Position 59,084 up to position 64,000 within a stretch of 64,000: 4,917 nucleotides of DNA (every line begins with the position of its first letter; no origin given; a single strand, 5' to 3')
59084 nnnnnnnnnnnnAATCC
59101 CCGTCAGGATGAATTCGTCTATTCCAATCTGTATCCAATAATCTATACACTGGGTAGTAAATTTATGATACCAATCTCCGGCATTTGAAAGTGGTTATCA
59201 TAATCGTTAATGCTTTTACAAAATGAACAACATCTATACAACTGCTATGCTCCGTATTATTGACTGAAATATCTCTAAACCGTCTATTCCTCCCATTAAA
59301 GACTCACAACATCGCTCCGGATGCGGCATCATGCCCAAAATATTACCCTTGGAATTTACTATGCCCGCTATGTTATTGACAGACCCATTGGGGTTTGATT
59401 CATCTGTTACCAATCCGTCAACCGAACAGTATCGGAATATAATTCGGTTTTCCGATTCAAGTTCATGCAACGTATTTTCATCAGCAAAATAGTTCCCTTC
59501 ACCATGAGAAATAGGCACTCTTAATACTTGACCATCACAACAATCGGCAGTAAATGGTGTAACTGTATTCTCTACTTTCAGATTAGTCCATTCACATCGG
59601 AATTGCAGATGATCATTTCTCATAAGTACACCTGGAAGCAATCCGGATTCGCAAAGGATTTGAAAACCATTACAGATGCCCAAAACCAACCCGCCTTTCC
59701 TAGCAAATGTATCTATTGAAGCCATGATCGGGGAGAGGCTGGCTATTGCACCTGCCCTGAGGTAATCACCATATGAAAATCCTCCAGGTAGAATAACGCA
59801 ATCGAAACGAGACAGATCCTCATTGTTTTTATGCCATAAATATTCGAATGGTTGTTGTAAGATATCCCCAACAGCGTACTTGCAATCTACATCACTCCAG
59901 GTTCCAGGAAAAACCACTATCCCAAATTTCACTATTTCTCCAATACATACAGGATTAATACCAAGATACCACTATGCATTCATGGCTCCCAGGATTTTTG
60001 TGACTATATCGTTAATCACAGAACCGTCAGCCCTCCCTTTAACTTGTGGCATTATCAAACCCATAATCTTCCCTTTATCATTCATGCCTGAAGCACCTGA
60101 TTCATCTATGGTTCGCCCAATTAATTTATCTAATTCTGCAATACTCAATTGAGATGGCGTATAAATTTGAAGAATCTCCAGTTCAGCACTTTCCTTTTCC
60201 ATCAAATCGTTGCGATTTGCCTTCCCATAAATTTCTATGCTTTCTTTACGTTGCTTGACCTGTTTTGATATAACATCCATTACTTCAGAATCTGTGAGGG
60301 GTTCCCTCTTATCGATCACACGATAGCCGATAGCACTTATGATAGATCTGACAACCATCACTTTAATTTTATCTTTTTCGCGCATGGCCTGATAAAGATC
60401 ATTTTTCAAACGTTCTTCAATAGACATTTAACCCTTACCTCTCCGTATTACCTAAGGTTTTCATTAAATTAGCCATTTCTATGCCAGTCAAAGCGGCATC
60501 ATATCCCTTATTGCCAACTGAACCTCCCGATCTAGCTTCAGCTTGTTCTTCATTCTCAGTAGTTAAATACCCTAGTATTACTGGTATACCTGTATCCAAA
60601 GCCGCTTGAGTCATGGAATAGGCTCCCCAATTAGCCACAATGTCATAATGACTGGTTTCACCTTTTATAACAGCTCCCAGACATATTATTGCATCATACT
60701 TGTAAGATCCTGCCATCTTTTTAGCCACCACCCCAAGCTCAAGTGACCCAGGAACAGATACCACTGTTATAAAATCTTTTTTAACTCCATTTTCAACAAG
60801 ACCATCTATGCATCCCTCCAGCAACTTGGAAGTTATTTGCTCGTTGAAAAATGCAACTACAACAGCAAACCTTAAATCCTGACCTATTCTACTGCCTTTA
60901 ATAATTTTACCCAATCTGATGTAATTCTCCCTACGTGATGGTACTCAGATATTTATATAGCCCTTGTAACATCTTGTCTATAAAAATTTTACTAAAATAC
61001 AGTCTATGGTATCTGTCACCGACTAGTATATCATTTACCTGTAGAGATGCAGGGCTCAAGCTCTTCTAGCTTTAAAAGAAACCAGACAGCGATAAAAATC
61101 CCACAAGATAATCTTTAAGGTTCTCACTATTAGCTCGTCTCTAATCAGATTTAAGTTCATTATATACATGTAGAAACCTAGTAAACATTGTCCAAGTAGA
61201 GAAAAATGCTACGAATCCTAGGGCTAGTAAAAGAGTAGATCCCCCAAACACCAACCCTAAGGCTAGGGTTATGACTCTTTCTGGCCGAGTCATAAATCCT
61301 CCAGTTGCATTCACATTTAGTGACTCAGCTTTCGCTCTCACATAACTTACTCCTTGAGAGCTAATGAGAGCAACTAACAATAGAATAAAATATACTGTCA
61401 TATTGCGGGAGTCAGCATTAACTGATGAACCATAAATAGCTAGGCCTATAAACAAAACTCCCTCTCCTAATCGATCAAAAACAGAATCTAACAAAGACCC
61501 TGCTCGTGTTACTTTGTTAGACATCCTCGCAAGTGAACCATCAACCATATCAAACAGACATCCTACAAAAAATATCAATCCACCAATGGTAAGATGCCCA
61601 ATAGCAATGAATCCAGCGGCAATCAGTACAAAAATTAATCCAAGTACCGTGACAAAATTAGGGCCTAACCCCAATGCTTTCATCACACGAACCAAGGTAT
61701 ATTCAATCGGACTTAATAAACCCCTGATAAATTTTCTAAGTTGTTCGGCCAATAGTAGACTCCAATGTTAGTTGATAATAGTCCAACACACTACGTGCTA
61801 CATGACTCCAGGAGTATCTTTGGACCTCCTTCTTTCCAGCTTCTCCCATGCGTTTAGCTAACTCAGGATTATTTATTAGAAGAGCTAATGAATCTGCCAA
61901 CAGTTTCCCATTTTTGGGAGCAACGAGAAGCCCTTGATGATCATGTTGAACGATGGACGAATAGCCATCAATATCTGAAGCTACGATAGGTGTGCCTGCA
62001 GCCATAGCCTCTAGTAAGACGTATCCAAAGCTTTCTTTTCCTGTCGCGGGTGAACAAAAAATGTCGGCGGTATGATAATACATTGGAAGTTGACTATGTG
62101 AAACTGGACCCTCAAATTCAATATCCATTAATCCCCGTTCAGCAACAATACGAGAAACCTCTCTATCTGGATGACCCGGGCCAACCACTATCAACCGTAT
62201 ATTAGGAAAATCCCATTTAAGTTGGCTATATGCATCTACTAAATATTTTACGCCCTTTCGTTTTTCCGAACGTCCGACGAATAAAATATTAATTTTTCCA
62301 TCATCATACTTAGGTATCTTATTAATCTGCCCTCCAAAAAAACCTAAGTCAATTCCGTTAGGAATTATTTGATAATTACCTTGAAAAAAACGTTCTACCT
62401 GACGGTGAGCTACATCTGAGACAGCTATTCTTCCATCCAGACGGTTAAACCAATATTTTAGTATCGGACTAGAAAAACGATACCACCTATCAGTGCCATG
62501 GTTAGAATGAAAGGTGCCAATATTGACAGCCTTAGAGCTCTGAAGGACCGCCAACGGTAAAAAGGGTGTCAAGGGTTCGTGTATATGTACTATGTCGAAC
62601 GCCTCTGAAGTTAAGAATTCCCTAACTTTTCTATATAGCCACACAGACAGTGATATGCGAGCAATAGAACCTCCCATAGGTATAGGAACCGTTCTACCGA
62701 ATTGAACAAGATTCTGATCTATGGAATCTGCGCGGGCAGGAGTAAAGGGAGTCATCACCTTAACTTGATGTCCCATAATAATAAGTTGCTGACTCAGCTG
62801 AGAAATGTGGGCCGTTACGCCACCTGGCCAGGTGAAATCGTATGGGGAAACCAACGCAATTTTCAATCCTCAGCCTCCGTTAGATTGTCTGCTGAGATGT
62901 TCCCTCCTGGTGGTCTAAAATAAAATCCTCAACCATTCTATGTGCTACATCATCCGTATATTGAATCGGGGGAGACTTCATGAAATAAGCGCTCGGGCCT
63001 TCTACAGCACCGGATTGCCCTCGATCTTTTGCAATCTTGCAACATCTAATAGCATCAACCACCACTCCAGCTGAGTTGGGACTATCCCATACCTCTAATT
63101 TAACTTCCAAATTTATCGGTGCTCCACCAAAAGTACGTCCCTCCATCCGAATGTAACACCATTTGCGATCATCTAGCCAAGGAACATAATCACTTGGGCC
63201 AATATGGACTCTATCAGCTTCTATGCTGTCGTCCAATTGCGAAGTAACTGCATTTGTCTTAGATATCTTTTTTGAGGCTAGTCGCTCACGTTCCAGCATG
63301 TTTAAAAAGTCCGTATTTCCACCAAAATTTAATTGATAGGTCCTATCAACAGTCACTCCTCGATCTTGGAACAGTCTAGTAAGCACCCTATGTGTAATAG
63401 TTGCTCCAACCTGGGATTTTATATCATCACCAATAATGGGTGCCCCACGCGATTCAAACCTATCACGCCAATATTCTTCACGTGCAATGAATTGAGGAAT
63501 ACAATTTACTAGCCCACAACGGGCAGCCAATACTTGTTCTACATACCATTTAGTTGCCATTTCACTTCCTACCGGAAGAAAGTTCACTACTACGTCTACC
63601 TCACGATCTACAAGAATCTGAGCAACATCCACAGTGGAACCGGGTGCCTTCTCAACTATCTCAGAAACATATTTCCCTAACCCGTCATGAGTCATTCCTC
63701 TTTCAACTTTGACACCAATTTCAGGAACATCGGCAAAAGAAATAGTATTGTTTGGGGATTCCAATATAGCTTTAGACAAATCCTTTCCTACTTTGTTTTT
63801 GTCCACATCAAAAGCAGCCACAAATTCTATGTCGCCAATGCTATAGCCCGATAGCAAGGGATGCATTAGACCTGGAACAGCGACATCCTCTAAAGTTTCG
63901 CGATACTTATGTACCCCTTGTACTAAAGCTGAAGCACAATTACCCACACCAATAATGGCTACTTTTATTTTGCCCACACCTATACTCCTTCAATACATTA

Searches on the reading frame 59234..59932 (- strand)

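Call 111: search_protein_families(library=pfam, proteins=[window:59234-59932:-], max_evalue=0.00001)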
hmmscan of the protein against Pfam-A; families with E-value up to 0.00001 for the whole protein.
window:59234-59932:- (232 aa): 3 families
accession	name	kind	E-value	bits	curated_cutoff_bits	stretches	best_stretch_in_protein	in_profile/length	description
PF13507.12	GATase_5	-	2e-44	152.1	27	1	5-212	6-233/260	CobB/CobQ-like glutamine amidotransferase domain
PF07685.20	GATase_3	-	6.3e-09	36.2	27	1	35-96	31-91/196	CobB/CobQ-like glutamine amidotransferase domain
PF01965.30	DJ-1_PfpI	-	6e-07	29.8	26.6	1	41-101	60-115/165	DJ-1/PfpI family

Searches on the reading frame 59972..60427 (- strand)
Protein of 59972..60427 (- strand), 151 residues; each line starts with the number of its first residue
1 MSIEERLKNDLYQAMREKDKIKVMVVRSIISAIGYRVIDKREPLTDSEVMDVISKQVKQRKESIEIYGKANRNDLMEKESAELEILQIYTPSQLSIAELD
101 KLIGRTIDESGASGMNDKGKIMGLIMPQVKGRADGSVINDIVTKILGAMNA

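Call 111: search_protein_families(library=pfam, proteins=[window:59972-60427:-], max_evalue=0.00001)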
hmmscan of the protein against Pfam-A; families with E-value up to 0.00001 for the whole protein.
window:59972-60427:- (151 aa): 1 family
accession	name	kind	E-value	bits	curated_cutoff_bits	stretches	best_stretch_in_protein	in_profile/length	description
PF09424.15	YqeY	-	4e-46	157.1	27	1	5-146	2-143/143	Yqey-like protein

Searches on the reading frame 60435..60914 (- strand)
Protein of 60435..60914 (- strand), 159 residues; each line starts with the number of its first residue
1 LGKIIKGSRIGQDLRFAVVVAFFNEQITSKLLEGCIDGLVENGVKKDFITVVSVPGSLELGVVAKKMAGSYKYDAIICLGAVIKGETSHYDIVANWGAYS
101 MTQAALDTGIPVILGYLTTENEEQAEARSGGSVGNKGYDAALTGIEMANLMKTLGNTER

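Call 111: search_protein_families(library=pfam, proteins=[window:60435-60914:-], max_evalue=0.00001)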
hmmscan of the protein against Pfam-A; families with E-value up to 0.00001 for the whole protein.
window:60435-60914:- (159 aa): 1 family
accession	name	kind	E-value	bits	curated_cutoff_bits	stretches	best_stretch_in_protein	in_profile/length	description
PF00885.24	DMRL_synthase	-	1.2e-48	165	26.7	1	14-152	2-139/139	6,7-dimethyl-8-ribityllumazine synthase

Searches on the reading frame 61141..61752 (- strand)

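Call 111: search_protein_families(library=pfam, proteins=[window:61141-61752:-], max_evalue=0.00001)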
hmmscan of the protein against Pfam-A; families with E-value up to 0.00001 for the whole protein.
window:61141-61752:- (203 aa): 1 family
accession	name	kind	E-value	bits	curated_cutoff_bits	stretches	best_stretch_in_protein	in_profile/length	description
PF01066.26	CDP-OH_P_transf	-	7.9e-18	65.7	22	1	31-170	4-131/152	CDP-alcohol phosphatidyltransferase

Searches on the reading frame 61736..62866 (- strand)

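Call 110: search_protein_families(library=pfam, proteins=[window:61736-62866:-], max_evalue=0.00001)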
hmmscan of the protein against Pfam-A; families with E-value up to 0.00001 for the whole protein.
window:61736-62866:- (376 aa): 6 families
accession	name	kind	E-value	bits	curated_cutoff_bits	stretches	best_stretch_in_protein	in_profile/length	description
PF00534.26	Glycos_transf_1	-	9.4e-41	139.6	26.4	1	185-346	9-171/172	Glycosyl transferases group 1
PF13692.12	Glyco_trans_1_4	-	3.1e-32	112.2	27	1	193-333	3-142/142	Glycosyl transferases group 1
PF13439.12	Glyco_transf_4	-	1.2e-24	87.7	28.5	1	14-174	1-168/170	Glycosyltransferase Family 4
PF13579.12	Glyco_trans_4_4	-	2.9e-11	44.4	29.7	1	15-171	1-158/158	Glycosyl transferase 4-like domain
PF13524.12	Glyco_trans_1_2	-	2.2e-10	41.1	25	1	216-362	12-144/144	Glycosyl transferase-like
PF20706.3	GT4-conflict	-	1.5e-09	37.7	26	1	147-359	151-384/385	Family 4 Glycosyltransferase in conflict systems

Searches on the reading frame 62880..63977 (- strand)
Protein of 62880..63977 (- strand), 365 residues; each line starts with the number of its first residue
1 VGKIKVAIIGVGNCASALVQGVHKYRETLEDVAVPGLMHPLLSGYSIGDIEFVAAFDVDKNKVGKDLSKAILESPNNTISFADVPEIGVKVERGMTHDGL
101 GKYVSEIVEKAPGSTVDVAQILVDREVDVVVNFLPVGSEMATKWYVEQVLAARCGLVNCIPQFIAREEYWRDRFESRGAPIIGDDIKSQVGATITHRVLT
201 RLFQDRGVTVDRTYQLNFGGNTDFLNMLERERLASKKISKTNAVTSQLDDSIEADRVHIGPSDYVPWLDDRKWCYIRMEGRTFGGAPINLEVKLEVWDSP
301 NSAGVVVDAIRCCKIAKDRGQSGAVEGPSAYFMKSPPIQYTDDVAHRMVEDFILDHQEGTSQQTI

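Call 111: search_protein_families(library=pfam, proteins=[window:62880-63977:-], max_evalue=0.00001)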
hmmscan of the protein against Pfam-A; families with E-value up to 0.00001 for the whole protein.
window:62880-63977:- (365 aa): 1 family
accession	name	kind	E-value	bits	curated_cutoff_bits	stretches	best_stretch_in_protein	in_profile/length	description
PF01658.22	Inos-1-P_synth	-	1e-38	132.3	27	1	191-299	1-107/107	Myo-inositol-1-phosphate synthase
